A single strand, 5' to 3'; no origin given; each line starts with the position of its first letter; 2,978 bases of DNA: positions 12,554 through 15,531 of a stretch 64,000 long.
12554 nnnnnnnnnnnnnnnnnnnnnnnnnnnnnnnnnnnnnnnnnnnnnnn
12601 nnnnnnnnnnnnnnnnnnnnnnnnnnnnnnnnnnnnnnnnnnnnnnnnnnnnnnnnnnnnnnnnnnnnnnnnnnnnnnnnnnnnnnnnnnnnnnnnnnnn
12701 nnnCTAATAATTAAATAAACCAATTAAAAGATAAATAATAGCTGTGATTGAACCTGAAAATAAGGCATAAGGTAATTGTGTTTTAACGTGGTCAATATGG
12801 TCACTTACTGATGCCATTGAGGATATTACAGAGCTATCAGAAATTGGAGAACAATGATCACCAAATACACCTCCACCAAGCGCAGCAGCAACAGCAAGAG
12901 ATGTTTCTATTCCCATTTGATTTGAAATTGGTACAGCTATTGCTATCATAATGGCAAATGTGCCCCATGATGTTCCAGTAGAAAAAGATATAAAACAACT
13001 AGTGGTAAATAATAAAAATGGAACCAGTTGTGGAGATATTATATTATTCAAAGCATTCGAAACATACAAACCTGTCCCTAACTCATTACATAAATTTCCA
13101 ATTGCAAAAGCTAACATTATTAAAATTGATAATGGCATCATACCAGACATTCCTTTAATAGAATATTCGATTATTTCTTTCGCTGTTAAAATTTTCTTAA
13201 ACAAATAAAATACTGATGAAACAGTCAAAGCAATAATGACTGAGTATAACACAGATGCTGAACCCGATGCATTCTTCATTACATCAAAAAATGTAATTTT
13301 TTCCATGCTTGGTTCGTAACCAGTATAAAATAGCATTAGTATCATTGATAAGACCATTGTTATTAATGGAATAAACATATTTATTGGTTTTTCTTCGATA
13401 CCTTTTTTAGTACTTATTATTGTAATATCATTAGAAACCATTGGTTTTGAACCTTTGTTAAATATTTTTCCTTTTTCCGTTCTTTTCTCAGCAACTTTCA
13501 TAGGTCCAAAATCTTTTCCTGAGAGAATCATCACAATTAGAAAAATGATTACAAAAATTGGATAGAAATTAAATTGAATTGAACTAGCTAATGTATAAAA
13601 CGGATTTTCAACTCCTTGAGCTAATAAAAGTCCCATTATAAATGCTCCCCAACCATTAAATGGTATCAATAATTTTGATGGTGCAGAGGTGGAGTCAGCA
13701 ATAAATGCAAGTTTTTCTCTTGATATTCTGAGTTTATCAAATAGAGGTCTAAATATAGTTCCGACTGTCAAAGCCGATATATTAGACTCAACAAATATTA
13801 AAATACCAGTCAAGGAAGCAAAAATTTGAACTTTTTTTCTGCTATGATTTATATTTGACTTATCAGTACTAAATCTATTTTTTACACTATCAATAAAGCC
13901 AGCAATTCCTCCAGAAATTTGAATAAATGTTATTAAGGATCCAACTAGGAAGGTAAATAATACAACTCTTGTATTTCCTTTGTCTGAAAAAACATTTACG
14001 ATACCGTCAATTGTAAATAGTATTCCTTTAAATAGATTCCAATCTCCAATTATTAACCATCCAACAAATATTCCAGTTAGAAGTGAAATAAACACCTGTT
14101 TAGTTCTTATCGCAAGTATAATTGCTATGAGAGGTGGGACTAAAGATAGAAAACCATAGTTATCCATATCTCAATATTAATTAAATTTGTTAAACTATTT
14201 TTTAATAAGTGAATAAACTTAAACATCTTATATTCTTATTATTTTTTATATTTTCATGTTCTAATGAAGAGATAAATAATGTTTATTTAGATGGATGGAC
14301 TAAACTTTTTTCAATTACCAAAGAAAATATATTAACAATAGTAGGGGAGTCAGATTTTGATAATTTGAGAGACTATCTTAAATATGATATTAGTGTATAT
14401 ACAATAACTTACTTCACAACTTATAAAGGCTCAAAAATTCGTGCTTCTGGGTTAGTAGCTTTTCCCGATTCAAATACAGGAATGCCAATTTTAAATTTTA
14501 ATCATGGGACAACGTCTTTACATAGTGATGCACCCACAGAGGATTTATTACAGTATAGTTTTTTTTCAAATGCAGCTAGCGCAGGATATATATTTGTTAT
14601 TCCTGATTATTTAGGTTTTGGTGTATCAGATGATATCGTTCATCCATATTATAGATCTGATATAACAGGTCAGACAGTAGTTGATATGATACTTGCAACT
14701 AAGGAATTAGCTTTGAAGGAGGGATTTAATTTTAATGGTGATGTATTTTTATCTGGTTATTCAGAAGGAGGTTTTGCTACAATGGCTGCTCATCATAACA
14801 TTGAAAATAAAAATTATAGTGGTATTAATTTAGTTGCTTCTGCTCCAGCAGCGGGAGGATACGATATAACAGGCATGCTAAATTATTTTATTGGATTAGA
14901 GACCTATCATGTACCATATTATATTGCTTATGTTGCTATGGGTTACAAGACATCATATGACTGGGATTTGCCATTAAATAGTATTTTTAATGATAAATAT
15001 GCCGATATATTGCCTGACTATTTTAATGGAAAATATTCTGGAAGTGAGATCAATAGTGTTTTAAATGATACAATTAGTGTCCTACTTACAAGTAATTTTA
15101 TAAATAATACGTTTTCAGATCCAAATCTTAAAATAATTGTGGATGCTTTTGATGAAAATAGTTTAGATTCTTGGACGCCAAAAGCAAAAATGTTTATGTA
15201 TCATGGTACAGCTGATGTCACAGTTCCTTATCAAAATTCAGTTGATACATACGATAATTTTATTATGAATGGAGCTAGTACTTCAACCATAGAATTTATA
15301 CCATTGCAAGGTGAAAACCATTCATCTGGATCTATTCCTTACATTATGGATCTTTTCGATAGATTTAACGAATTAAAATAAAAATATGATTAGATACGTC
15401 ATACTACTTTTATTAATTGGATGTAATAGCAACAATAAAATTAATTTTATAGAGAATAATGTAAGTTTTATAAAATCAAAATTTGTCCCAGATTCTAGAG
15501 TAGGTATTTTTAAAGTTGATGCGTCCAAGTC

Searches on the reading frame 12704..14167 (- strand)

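Call 52: search_protein_families(library=pfam, proteins=[window:12704-14167:-], max_evalue=0.00001)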
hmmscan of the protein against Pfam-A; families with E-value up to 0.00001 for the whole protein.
window:12704-14167:- (487 aa): 1 family
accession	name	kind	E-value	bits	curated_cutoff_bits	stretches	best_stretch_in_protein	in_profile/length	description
PF03553.21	Na_H_antiporter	-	6.3e-49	167.3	23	1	192-483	35-302/303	Na+/H+ antiporter family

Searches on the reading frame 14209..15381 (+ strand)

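Call 52: search_protein_families(library=pfam, proteins=[window:14209-15381:+], max_evalue=0.00001)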
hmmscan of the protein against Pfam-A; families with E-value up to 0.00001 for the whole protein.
window:14209-15381:+ (390 aa): 2 families
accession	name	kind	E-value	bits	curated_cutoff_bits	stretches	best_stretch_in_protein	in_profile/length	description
PF03583.20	LIP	-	2.2e-11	44.1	23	0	118-196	18-90/286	Secretory lipase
PF00326.27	Peptidase_S9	-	1e-08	35.4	22.6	0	122-196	10-83/213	Prolyl oligopeptidase family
